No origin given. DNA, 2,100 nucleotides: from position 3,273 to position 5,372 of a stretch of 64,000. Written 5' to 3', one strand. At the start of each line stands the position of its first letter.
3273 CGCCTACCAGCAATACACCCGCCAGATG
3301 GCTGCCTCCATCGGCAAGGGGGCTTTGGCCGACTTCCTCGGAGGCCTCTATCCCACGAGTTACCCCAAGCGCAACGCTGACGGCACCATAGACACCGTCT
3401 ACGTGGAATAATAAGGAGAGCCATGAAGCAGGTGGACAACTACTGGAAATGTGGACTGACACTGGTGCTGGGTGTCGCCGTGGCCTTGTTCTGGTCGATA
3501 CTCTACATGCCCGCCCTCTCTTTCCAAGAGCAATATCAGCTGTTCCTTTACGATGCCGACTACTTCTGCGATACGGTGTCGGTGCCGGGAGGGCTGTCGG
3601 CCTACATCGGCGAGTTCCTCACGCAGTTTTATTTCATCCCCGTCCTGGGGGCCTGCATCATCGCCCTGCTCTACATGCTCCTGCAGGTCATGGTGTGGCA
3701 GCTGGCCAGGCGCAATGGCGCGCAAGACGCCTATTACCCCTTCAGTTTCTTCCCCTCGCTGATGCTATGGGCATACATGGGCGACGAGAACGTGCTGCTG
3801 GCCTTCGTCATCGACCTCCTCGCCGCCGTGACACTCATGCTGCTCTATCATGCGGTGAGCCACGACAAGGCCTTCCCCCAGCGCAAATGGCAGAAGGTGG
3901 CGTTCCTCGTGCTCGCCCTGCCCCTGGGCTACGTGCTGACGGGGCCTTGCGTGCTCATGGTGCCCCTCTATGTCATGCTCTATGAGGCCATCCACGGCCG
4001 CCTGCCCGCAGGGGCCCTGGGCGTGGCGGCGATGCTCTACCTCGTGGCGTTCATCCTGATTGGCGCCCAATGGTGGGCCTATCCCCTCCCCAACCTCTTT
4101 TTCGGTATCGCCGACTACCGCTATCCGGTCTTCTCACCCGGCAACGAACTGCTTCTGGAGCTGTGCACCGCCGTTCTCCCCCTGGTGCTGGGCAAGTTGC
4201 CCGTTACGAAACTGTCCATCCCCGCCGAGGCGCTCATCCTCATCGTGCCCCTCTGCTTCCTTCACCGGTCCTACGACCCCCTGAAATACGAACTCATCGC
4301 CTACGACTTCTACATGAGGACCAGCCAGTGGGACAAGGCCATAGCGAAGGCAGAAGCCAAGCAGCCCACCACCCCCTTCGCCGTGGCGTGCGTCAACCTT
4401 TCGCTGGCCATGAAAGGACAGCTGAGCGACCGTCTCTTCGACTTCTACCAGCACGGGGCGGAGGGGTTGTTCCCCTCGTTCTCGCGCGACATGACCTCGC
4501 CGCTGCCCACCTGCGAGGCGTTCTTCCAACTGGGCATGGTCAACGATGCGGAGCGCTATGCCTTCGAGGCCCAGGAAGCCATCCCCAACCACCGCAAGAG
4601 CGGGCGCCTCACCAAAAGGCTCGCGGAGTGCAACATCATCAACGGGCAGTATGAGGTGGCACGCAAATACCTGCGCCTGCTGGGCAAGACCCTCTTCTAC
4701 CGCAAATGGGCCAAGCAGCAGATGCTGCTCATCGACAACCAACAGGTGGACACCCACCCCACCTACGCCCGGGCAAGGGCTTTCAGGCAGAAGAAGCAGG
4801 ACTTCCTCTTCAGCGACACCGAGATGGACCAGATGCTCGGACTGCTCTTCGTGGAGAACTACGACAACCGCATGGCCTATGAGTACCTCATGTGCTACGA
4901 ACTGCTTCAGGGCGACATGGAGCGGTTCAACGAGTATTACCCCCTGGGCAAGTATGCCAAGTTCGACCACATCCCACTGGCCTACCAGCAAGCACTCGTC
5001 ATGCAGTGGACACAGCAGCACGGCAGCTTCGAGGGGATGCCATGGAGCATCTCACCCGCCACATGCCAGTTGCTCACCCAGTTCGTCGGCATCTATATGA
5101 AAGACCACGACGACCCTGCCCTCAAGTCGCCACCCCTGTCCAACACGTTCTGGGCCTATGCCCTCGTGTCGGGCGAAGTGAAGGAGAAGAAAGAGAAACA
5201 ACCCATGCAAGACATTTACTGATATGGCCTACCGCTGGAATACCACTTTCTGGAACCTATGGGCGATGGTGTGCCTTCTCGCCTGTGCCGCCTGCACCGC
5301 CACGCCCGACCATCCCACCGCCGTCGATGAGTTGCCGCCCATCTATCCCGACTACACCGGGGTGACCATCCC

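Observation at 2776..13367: Triplicated, translationally coupled two-gene cassette: polytopic membrane protein plus beta-propeller lipoprotein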

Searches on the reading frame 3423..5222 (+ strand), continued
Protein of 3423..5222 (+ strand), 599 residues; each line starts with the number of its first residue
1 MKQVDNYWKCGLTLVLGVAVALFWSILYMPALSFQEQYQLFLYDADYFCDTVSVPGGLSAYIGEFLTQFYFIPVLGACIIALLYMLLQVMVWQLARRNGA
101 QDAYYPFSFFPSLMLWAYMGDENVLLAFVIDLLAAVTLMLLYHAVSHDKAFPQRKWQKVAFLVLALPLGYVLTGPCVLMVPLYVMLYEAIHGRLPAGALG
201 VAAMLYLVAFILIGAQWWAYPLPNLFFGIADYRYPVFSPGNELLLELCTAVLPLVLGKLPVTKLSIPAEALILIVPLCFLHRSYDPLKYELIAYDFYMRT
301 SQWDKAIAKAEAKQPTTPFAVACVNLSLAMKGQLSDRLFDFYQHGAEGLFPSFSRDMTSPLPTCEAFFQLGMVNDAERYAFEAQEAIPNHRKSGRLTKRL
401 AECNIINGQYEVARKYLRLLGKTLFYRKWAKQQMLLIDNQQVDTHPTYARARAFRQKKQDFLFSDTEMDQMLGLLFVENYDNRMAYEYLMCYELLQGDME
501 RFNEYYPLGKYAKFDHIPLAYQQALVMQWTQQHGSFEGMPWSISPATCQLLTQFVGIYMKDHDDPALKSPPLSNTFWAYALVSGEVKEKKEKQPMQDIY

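Call 95: search_protein_families(library=pfam, proteins=[L085:8253-9374:+, L086:9100-9927:+, L083:8892-9725:+], max_evalue=1)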
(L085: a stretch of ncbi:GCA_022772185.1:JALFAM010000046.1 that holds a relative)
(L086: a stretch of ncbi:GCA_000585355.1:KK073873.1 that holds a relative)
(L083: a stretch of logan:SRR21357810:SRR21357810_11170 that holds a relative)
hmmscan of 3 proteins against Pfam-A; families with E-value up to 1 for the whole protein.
L085:8253-9374:+ (373 aa): 1 family
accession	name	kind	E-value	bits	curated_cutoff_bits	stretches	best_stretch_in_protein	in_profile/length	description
PF01042.26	Ribonuc_L-PSP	-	1.7e-18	67.2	27.3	1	272-370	18-120/121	Endoribonuclease L-PSP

L086:9100-9927:+ (275 aa): 1 family
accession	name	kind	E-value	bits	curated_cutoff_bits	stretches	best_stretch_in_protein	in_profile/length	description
PF17357.7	FIT1_2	-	0.022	15.4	26.1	1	60-116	14-69/86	Facilitor Of iron transport 1 and 2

L083:8892-9725:+ (277 aa): 1 family
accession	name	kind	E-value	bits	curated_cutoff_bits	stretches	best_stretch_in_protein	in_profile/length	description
PF25490.1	DUF7910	-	0.094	13.2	35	1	6-68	54-116/140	Domain of unknown function (DUF7910)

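Call 104: find_encoding_contigs(protein=P0048, flank=10000, max_places=1)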
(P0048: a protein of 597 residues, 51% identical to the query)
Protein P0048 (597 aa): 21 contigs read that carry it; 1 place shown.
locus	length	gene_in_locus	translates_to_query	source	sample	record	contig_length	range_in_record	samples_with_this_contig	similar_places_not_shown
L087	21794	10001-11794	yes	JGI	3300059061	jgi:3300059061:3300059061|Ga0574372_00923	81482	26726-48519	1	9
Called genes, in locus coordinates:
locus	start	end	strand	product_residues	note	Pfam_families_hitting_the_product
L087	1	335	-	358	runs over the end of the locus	PF02156:Glyco_hydro_26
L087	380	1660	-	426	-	PF05448:AXE1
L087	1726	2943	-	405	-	PF02065:Melibiase (weak), PF16499:Melibiase_2, PF17801:Melibiase_C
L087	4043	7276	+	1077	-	PF13715:CarbopepD_reg_2, PF07715:Plug, PF00593:TonB_dep_Rec_b-barrel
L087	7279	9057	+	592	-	PF14322:SusD-like_3, PF12771:SusD-like_2 (weak), PF07980:SusD_RagB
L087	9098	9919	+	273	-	-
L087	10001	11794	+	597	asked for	PF19529:DUF6057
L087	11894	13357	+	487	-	PF26550:Tricorn_2nd (weak), PF26549:Tricorn_N (faint), PF07676:PD40 (weak)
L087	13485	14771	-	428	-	PF26410:GH5_mannosidase, PF00150:Cellulase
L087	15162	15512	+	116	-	PF00507:Oxidored_q4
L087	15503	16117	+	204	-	PF01058:Oxidored_q6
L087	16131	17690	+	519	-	PF00329:Complex1_30kDa, PF00346:Complex1_49kDa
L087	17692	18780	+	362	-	PF00146:NADHdh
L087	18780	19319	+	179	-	PF13534:Fer4_17 (faint), PF12797:Fer4_2 (faint), PF12837:Fer4_6 (faint), PF13183:Fer4_8 (weak), PF14697:Fer4_21 (weak), PF12838:Fer4_7, PF13187:Fer4_9, PF00037:Fer4, +2 more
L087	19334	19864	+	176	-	PF00499:Oxidored_q3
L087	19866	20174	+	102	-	PF00420:Oxidored_q2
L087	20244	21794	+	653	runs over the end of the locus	PF00662:Proton_antipo_N, PF00361:Proton_antipo_M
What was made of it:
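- L087 has GH26, CE7 and a melibiase-family alpha-galactosidase next to SusC, SusD, lipoprotein, M, P and GH5_mannosidase (call 104).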

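Call 105: find_encoding_contigs(protein=P0474, flank=10000, max_places=1)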
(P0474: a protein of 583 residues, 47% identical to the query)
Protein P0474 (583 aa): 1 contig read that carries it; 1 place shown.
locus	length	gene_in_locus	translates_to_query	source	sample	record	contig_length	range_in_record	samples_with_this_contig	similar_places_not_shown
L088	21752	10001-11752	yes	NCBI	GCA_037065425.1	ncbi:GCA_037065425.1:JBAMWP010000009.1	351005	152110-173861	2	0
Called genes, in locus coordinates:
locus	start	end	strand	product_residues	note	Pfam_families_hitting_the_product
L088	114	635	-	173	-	PF01527:HTH_Tnp_1 (faint), PF13384:HTH_23 (faint), PF13518:HTH_28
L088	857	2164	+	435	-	PF26410:GH5_mannosidase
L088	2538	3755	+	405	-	PF13546:DDE_5 (faint), PF01609:DDE_Tnp_1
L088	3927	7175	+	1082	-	PF13620:CarboxypepD_reg, PF13715:CarbopepD_reg_2, PF07715:Plug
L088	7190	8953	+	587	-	PF14322:SusD-like_3, PF07980:SusD_RagB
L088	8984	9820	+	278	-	-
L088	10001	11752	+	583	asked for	PF19529:DUF6057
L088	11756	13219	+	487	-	PF26550:Tricorn_2nd (faint), PF07676:PD40 (faint), PF26549:Tricorn_N (weak)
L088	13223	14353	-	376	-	PF01042:Ribonuc_L-PSP (faint), PF21168:FkbO_Hyg5-like_N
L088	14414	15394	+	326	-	PF01609:DDE_Tnp_1, PF13612:DDE_Tnp_1_3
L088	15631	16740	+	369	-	PF02156:Glyco_hydro_26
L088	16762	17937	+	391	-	PF04041:Glyco_hydro_130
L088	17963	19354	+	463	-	PF07690:MFS_1, PF13347:MFS_2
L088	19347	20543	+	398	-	PF07221:GlcNAc_2-epim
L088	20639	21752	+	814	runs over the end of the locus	PF02837:Glyco_hydro_2_N, PF22666:Glyco_hydro_2_N2 (faint), PF13364:BetaGal_ABD2 (faint), PF00703:Glyco_hydro_2, PF02836:Glyco_hydro_2_C, PF16355:DUF4982, PF18565:Glyco_hydro2_C5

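Call 106: find_encoding_contigs(protein=P0431, flank=10000, max_places=1)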
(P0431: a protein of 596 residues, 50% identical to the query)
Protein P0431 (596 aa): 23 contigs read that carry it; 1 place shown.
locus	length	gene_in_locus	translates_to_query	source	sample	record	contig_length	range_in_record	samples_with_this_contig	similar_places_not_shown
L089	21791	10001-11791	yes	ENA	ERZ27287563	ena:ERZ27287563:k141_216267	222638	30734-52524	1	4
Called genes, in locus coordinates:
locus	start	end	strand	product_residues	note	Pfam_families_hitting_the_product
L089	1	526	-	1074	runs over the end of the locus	PF13620:CarboxypepD_reg, PF13715:CarbopepD_reg_2, PF07715:Plug, PF00593:TonB_dep_Rec_b-barrel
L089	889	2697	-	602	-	PF02838:Glyco_hydro_20b, PF07555:NAGidase, PF21774:NagJ_C (weak), PF21809:Glyco_hydro_84_hel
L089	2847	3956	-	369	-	PF04616:Glyco_hydro_43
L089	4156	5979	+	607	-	PF22666:Glyco_hydro_2_N2, PF02837:Glyco_hydro_2_N, PF00703:Glyco_hydro_2, PF02836:Glyco_hydro_2_C (weak)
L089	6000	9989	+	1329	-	PF07494:Reg_prop (faint), PF08450:SGL (faint), PF07495:Y_Y_Y, PF00512:HisKA, PF02518:HATPase_c, PF00072:Response_reg, PF00165:HTH_AraC (faint), PF12833:HTH_18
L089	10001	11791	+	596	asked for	PF19529:DUF6057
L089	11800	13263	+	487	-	PF26549:Tricorn_N (faint), PF07676:PD40 (faint), PF26550:Tricorn_2nd (weak)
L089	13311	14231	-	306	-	PF03631:Virul_fac_BrkB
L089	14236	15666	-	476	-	PF02324:Glyco_hydro_70 (faint), PF00128:Alpha-amylase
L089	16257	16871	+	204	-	-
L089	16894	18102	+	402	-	PF13102:Phage_int_SAM_5, PF00589:Phage_integrase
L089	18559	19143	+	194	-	PF12099:DUF3575, PF03797:Autotransporter (weak)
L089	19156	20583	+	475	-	PF12984:DUF3868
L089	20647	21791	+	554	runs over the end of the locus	PF15495:Fimbrillin_C (weak)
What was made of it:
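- Closest known: Hybrid two-component sensors of polysaccharide utilisation loci. Same: In L089 an M-P pair directly follows such a sensor gene (call 106).
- In L089 the pair follows a hybrid two-component regulator by 11 nt (call 106).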

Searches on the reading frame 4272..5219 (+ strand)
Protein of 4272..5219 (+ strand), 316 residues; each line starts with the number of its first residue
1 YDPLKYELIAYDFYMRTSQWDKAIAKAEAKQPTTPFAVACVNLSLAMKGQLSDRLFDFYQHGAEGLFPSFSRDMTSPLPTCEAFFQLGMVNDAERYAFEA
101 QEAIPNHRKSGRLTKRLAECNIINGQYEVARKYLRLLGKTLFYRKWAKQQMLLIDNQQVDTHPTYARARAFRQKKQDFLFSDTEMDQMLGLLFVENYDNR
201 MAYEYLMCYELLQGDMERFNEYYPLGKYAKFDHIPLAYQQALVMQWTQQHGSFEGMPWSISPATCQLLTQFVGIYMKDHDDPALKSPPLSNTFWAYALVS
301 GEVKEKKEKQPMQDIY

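Call 35: search_protein_families(library=pfam, proteins=[window:4272-5219:+], max_evalue=10)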
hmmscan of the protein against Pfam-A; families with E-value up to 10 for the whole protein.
seq(316 aa): 3 families
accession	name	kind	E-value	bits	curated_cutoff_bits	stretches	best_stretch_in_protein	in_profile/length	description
PF19529.4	DUF6057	-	4.6e-109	366.3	29.8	1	2-298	271-567/569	Family of unknown function (DUF6057)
PF04362.19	Iron_traffic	-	0.073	13.3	27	1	143-184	39-79/88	Bacterial Fe(2+) trafficking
PF07719.23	TPR_2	-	0.27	11.9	27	0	116-135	6-25/34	Tetratricopeptide repeat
